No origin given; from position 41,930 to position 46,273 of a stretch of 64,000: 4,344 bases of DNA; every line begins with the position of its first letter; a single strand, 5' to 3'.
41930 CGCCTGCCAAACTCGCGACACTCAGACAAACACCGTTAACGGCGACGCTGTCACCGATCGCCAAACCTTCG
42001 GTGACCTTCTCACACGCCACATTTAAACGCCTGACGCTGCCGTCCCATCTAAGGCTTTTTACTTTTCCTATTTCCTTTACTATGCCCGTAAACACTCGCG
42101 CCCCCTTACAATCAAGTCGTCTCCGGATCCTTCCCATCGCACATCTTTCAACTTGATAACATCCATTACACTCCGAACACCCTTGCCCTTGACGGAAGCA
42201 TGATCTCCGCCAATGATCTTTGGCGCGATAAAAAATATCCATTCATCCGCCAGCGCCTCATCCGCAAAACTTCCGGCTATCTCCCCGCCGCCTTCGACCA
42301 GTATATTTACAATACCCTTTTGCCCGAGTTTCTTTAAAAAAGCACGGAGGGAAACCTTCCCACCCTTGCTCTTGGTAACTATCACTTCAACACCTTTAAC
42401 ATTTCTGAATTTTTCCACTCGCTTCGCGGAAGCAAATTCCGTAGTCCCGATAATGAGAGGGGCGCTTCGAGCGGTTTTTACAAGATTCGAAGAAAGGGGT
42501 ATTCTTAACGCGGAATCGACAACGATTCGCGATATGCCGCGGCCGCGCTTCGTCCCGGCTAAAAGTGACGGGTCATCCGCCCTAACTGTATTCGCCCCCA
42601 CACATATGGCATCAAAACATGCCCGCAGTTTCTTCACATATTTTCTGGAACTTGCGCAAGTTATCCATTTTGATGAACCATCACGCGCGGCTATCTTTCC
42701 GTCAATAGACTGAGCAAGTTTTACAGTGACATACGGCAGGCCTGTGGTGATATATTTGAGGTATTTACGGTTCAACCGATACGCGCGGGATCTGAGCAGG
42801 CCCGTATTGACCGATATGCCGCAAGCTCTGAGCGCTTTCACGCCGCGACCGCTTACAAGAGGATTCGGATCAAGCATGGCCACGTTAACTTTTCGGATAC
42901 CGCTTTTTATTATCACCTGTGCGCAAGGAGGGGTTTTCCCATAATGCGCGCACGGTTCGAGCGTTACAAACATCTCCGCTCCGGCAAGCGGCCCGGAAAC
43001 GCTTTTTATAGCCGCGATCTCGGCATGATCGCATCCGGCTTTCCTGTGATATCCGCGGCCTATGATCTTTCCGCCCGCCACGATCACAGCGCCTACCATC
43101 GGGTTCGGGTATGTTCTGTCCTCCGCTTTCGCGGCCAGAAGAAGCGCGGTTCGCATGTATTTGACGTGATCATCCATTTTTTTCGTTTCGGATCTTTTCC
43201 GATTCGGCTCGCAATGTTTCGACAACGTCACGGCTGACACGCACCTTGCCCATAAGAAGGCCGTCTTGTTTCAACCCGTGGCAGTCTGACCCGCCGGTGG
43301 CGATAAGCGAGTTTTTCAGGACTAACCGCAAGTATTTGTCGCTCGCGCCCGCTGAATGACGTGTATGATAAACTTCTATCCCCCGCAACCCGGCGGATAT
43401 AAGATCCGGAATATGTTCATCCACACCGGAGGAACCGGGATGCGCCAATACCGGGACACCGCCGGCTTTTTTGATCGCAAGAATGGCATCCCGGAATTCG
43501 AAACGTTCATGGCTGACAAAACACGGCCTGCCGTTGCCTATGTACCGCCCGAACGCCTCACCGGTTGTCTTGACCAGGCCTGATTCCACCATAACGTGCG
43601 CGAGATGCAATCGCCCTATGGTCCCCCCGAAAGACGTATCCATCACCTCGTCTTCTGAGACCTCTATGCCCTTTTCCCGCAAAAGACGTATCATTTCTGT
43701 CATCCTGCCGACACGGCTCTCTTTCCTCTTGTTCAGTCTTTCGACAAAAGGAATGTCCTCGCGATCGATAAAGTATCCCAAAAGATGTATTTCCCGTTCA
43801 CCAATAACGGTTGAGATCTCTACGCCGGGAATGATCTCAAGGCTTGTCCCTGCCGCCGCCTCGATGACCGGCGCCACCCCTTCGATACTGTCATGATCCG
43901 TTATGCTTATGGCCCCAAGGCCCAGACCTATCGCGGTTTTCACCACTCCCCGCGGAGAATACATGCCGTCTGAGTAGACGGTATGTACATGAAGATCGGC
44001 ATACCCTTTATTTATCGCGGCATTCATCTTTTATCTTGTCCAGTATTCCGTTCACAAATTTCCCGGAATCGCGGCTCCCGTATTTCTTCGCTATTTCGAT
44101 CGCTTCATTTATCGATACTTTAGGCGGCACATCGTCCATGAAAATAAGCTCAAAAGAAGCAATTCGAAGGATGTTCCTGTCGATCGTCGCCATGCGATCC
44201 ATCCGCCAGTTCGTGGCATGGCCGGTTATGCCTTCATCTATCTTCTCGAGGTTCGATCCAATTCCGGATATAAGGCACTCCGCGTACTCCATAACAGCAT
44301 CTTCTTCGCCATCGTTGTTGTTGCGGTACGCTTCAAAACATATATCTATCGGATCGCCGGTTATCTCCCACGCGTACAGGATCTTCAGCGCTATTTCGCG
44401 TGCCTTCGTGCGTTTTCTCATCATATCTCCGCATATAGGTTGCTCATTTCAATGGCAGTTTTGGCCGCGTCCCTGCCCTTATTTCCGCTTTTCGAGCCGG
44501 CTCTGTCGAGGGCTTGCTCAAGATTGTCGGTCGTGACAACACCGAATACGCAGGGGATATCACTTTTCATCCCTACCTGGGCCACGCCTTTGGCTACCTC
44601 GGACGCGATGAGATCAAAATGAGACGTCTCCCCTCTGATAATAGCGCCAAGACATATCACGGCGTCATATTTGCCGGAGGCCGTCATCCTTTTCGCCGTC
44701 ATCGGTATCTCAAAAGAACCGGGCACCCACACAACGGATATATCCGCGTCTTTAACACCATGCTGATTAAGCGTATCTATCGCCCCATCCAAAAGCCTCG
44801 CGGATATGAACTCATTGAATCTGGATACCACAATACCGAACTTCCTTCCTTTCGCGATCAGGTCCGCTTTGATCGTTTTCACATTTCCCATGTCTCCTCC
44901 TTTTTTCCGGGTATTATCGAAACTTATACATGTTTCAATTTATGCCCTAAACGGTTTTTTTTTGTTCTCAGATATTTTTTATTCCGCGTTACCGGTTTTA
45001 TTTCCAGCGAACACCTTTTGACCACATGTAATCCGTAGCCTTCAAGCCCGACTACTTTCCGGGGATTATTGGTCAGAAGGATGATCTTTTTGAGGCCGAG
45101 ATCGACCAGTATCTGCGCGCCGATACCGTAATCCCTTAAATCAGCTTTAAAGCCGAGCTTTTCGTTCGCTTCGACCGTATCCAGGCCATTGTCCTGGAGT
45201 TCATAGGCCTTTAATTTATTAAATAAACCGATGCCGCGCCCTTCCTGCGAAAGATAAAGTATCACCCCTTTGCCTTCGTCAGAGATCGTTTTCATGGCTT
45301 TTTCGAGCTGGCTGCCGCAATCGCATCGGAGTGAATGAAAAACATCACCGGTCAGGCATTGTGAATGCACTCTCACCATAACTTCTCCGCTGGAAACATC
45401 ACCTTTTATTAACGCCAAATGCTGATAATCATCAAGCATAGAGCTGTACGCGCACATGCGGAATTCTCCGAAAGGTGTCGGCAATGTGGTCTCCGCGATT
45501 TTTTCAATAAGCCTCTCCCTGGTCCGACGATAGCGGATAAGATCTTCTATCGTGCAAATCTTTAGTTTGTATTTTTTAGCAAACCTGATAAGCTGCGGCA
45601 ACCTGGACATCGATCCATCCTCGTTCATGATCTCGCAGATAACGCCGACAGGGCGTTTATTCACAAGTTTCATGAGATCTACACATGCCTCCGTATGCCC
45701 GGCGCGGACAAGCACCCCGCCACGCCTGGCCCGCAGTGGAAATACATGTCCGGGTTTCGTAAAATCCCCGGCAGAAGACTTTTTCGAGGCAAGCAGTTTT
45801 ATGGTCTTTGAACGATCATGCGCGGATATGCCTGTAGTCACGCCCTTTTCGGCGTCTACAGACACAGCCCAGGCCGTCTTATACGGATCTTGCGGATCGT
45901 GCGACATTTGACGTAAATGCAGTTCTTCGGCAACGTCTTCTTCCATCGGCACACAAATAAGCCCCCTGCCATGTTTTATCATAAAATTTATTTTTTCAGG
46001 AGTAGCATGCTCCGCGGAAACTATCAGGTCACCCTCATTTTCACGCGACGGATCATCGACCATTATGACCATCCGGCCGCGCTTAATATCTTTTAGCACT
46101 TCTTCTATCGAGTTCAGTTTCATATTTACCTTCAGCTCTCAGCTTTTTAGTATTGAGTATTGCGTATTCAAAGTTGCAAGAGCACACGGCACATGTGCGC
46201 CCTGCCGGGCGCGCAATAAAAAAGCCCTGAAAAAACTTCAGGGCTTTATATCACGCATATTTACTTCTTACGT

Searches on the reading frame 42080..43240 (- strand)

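Call 69: search_protein_families(library=pfam, proteins=[window:42080-43240:-], max_evalue=0.00001)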
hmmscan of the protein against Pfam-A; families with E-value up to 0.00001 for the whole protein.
window:42080-43240:- (386 aa): 3 families
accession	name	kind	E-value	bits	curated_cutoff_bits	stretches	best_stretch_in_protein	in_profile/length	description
PF01872.23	RibD_C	-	1.1e-47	162.9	24.1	1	169-377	1-196/197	RibD C-terminal domain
PF00383.29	dCMP_cyt_deam_1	-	2.2e-21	76.1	25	1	23-122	2-102/102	Cytidine and deoxycytidylate deaminase zinc-binding region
PF14437.12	MafB19-deam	-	5.8e-12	46.1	27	1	24-127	2-106/142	MafB19-like deaminase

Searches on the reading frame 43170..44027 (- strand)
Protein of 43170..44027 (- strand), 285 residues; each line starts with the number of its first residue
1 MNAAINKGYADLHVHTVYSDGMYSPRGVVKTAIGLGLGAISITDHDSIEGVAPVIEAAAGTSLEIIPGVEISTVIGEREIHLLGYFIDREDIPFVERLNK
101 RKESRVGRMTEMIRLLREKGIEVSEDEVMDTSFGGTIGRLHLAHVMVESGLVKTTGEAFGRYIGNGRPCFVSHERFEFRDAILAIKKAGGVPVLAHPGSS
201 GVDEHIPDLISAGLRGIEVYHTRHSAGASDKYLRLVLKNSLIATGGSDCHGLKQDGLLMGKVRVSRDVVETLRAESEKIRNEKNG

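Call 69: search_protein_families(library=pfam, proteins=[window:43170-44027:-], max_evalue=0.00001)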
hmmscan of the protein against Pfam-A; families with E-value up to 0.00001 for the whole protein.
window:43170-44027:- (285 aa): 1 family
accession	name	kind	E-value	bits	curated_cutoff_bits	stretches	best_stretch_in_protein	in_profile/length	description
PF02811.25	PHP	-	3e-12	47.6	26.4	1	11-83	1-76/164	PHP domain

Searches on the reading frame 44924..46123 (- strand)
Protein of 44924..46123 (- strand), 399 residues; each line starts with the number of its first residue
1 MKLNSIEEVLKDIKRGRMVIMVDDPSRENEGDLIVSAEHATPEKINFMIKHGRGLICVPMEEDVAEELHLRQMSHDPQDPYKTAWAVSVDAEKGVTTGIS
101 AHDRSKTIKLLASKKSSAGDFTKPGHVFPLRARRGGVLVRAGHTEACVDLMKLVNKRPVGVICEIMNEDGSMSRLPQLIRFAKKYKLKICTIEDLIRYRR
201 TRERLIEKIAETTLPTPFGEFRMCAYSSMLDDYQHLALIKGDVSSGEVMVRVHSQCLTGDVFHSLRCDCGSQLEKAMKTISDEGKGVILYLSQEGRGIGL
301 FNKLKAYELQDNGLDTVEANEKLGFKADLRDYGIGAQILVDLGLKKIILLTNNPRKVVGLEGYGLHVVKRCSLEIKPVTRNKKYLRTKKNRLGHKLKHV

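Call 69: search_protein_families(library=pfam, proteins=[window:44924-46123:-], max_evalue=0.00001)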
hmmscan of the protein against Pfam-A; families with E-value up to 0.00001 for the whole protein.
window:44924-46123:- (399 aa): 2 families
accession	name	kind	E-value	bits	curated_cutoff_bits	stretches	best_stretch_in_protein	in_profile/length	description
PF00926.24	DHBP_synthase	-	6.2e-84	280.7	26.4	1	7-198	1-191/191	3,4-dihydroxy-2-butanone 4-phosphate synthase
PF00925.25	GTP_cyclohydro2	-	8.3e-75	250.3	23.3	1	208-371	2-164/165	GTP cyclohydrolase II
